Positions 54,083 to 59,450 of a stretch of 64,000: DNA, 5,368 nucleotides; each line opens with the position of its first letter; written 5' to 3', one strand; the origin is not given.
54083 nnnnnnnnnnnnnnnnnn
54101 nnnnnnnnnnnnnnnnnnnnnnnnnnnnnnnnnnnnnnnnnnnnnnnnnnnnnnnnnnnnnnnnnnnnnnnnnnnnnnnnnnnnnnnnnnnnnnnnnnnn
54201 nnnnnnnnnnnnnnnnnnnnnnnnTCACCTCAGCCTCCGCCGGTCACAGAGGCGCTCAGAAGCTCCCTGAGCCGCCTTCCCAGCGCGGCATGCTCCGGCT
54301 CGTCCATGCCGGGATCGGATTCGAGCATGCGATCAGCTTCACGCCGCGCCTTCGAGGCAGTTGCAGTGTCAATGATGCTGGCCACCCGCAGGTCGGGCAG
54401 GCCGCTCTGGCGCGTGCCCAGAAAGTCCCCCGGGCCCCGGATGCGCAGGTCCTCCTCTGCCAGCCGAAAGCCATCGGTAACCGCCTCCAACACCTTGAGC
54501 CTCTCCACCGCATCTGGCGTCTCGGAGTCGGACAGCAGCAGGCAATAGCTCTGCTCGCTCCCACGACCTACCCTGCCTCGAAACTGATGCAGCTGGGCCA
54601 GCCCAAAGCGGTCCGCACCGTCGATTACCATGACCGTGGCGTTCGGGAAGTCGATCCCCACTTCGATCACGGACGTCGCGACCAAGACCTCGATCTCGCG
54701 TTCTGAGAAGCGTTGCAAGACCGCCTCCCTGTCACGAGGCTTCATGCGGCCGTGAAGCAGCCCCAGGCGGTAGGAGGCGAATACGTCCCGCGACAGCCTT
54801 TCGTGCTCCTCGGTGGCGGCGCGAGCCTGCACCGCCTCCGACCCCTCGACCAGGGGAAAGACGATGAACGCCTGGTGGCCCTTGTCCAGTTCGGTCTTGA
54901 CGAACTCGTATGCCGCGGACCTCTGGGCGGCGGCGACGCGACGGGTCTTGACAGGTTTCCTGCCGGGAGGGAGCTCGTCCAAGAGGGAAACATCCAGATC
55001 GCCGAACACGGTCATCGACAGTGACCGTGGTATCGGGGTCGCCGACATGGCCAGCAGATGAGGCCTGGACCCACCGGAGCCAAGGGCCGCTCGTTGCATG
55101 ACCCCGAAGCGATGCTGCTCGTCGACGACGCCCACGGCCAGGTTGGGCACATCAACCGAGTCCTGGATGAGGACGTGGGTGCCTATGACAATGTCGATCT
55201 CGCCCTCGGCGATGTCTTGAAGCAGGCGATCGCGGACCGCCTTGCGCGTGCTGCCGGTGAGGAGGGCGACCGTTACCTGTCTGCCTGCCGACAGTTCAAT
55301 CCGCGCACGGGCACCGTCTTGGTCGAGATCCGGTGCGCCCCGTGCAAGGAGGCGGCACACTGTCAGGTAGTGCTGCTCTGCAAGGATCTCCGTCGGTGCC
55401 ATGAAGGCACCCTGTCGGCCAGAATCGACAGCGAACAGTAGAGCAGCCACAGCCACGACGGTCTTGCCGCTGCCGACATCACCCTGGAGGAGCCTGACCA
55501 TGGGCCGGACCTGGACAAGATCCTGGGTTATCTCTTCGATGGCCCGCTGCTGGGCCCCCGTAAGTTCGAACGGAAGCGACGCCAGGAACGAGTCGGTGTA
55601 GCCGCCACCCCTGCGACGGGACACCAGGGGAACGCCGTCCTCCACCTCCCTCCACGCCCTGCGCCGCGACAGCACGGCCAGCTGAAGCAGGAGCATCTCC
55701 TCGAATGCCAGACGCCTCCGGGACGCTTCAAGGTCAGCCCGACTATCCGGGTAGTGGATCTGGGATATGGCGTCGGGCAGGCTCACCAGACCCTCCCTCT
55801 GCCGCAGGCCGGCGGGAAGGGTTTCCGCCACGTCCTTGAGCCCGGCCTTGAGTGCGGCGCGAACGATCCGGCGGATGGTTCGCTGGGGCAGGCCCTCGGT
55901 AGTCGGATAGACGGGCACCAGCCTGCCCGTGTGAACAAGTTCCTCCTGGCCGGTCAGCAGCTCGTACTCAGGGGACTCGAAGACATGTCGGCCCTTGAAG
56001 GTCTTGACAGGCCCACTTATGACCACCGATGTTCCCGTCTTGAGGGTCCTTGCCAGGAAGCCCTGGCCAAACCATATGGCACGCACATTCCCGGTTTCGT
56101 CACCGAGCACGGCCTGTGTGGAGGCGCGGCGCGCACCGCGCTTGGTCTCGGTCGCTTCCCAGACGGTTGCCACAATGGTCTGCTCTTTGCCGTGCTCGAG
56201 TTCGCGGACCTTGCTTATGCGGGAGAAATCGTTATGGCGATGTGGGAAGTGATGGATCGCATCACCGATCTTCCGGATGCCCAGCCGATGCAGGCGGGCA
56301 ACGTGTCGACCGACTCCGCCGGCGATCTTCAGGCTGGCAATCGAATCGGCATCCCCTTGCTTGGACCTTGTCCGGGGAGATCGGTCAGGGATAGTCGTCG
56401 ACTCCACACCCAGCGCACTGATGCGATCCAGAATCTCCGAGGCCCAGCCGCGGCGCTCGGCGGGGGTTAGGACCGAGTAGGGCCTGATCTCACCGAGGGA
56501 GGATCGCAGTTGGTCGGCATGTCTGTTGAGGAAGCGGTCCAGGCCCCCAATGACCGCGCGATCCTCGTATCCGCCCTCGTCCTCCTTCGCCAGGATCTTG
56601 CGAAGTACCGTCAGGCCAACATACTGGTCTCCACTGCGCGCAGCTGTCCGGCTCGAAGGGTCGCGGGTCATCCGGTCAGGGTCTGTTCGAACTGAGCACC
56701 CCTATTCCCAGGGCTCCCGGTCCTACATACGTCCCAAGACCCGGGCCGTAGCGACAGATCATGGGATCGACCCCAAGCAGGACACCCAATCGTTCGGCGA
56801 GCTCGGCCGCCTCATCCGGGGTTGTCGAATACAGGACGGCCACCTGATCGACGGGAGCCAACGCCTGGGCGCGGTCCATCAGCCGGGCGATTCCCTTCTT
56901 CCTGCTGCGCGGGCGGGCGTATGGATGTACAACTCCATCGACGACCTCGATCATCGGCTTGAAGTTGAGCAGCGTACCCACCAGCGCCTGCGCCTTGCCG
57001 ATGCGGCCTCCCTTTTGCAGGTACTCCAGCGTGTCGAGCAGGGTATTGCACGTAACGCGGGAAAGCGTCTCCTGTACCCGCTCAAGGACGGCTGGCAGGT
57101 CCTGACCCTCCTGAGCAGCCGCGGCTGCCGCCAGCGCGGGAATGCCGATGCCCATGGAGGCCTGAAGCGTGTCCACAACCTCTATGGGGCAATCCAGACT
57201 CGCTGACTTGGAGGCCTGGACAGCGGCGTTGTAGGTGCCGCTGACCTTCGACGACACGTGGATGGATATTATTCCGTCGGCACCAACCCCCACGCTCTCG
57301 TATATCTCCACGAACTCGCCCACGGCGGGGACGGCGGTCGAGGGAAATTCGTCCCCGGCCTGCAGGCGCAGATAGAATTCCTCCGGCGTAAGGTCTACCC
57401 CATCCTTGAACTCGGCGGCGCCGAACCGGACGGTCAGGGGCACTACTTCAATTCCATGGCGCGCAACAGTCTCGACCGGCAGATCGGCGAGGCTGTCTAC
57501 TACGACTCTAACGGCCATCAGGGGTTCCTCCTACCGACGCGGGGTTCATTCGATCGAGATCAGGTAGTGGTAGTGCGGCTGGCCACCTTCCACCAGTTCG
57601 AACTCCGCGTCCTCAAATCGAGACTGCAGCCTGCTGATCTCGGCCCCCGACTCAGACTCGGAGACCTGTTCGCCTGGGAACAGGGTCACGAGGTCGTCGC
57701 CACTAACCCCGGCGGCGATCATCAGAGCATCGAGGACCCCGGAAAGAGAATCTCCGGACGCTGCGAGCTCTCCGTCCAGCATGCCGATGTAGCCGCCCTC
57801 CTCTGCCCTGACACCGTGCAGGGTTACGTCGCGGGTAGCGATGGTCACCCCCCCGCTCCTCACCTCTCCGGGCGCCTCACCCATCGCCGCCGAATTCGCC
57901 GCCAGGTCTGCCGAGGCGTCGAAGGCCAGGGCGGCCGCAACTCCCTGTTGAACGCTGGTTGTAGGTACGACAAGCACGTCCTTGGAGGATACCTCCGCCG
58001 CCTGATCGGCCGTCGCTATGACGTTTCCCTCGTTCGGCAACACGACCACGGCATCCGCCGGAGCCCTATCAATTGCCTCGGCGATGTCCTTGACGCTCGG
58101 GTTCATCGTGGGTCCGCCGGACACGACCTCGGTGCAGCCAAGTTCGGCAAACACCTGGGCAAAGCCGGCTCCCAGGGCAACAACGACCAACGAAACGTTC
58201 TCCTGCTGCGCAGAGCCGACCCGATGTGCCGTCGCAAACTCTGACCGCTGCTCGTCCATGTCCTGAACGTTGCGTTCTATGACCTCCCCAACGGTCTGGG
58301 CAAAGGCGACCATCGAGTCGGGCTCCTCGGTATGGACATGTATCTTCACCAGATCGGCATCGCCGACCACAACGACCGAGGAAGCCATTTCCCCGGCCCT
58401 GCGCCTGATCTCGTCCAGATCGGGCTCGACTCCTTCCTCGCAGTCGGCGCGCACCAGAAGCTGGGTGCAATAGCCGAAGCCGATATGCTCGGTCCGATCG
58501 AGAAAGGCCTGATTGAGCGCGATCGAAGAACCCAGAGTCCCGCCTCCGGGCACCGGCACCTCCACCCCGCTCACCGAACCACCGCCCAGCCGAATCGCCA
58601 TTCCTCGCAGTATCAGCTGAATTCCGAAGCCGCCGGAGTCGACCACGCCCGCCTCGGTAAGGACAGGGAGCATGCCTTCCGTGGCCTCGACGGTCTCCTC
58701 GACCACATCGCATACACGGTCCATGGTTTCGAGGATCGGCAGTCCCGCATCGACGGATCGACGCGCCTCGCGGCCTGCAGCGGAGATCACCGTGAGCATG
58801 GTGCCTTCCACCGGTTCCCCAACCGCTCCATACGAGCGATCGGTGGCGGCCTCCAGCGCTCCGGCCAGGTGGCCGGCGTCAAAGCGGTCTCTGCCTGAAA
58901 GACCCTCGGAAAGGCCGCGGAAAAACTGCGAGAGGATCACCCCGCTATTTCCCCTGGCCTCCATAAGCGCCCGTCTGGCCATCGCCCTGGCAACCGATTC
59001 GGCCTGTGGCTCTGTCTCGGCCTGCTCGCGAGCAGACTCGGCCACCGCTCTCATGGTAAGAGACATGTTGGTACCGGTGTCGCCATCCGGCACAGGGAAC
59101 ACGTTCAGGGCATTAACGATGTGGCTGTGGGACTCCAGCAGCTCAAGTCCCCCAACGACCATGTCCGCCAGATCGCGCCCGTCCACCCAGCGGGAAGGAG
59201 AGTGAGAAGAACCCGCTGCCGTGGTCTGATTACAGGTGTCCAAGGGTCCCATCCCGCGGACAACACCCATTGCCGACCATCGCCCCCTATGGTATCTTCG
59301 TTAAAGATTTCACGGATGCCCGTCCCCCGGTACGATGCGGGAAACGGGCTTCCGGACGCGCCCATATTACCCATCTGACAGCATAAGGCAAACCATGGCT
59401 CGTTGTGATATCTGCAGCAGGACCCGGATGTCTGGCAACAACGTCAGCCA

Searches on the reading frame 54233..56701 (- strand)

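Call 30: search_protein_families(library=pfam, proteins=[window:54233-56701:-], max_evalue=0.00001)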
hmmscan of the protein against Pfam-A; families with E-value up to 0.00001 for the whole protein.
window:54233-56701:- (823 aa): 5 families
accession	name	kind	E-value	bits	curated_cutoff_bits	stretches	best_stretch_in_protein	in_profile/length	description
PF00271.37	Helicase_C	-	2.2e-23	83.1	23.5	1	603-713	8-108/110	Helicase conserved C-terminal domain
PF17191.10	RecG_wedge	-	1e-22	80.9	23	1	124-284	2-159/162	RecG wedge domain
PF00270.35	DEAD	-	2.2e-19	70.3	26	1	383-561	3-164/167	DEAD/DEAH box helicase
PF19833.4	RecG_dom3_C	-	1.1e-16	61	26.8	1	742-819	2-81/87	ATP-dependent DNA helicase RecG, domain 3, C-terminal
PF22590.2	Cas3-like_C_2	-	6.5e-06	26.8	27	0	632-714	18-104/106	CRISPR-associated nuclease/helicase Cas3, C-terminal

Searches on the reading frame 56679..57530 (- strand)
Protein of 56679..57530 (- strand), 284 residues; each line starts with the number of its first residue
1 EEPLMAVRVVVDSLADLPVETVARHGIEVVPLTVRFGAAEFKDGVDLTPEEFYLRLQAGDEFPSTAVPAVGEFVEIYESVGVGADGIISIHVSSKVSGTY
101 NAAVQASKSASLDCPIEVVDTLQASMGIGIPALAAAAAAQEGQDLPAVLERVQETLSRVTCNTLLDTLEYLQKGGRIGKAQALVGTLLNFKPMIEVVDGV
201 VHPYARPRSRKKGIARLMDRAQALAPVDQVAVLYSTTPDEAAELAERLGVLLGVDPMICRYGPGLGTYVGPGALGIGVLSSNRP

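Call 30: search_protein_families(library=pfam, proteins=[window:56679-57530:-], max_evalue=0.00001)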
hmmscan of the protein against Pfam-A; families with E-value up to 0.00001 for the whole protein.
window:56679-57530:- (284 aa): 1 family
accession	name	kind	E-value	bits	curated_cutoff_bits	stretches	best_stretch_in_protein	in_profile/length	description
PF02645.21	DegV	-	8.7e-76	255.3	27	1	7-279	2-278/280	Uncharacterised protein, DegV family COG1307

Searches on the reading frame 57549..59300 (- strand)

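Call 30: search_protein_families(library=pfam, proteins=[window:57549-59300:-], max_evalue=0.00001)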
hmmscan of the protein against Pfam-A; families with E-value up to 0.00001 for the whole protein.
window:57549-59300:- (584 aa): 3 families
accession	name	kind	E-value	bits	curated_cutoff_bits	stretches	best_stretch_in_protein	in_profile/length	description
PF13684.11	FakA-like_C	-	6.9e-63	212.3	23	1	371-584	2-216/216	Fatty acid kinase subunit A-like, C-terminal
PF02734.22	Dak2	-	3.9e-39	134.7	27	1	69-235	1-173/174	DAK2 domain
PF21645.3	FakA-like_M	-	2.5e-19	69.3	24.9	1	275-353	2-78/80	Fatty acid kinase subunit A-like, middle domain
